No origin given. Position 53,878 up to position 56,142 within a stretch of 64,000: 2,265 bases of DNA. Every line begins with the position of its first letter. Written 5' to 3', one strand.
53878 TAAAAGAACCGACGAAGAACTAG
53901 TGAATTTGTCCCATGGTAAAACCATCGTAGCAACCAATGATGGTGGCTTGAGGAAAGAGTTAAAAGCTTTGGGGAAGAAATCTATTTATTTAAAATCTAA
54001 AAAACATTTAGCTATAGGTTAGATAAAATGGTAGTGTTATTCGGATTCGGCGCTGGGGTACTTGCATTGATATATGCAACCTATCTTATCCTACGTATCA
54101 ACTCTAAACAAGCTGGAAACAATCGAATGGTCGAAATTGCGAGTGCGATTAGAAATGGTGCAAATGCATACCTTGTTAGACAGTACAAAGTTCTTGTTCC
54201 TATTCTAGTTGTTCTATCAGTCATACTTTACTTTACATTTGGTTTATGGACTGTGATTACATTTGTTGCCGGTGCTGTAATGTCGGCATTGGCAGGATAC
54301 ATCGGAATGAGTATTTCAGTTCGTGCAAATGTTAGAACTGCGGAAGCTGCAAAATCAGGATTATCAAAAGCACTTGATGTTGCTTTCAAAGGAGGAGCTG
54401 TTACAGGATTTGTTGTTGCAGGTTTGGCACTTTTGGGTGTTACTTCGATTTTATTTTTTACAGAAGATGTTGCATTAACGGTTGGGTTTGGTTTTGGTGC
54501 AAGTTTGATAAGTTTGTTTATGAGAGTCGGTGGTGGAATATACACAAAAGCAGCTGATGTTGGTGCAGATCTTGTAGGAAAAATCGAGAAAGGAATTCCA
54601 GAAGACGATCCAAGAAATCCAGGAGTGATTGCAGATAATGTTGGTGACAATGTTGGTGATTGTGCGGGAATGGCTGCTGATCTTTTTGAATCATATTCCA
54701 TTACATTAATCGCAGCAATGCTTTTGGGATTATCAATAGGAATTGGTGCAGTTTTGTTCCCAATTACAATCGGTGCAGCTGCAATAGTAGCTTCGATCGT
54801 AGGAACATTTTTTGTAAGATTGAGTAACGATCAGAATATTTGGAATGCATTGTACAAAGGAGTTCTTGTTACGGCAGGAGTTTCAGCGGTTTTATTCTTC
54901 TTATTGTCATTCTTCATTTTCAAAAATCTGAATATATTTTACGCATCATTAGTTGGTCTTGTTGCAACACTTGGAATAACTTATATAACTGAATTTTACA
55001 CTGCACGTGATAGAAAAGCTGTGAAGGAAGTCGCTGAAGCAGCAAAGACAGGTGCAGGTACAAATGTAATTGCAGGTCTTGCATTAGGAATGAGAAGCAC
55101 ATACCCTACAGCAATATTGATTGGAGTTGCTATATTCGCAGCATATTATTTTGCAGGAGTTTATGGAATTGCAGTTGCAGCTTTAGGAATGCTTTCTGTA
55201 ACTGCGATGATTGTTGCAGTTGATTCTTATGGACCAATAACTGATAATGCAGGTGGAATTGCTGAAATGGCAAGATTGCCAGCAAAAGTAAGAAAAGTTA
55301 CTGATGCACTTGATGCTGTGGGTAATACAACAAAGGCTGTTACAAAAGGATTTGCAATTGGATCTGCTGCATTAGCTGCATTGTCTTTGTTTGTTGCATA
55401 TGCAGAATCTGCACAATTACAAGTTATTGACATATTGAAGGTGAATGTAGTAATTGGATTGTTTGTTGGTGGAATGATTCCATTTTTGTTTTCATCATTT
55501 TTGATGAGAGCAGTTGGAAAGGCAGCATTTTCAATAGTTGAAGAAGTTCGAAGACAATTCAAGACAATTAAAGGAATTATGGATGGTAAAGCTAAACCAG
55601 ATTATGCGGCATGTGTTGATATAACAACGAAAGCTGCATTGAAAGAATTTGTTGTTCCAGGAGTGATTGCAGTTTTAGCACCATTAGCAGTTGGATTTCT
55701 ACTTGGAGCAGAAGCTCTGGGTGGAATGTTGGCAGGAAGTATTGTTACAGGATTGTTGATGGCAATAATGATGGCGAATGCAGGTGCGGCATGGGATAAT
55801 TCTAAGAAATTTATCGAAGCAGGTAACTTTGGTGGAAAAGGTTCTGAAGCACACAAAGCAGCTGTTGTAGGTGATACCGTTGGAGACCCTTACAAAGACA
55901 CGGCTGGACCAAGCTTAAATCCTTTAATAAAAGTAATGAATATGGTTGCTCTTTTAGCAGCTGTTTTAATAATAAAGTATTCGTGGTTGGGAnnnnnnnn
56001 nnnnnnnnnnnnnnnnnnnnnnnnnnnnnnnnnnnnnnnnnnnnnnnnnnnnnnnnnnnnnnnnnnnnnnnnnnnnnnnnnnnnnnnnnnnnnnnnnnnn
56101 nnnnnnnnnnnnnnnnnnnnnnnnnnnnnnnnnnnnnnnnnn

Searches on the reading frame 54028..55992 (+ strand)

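Call 75: search_protein_families(library=pfam, proteins=[window:54028-55992:+], max_evalue=0.00001)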
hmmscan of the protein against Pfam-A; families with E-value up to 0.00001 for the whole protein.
window:54028-55992:+ (655 aa): 1 family
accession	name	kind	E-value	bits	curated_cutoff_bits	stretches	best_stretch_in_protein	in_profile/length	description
PF03030.21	H_PPase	-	2.6e-273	909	29.7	1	11-643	1-644/645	Inorganic H+ pyrophosphatase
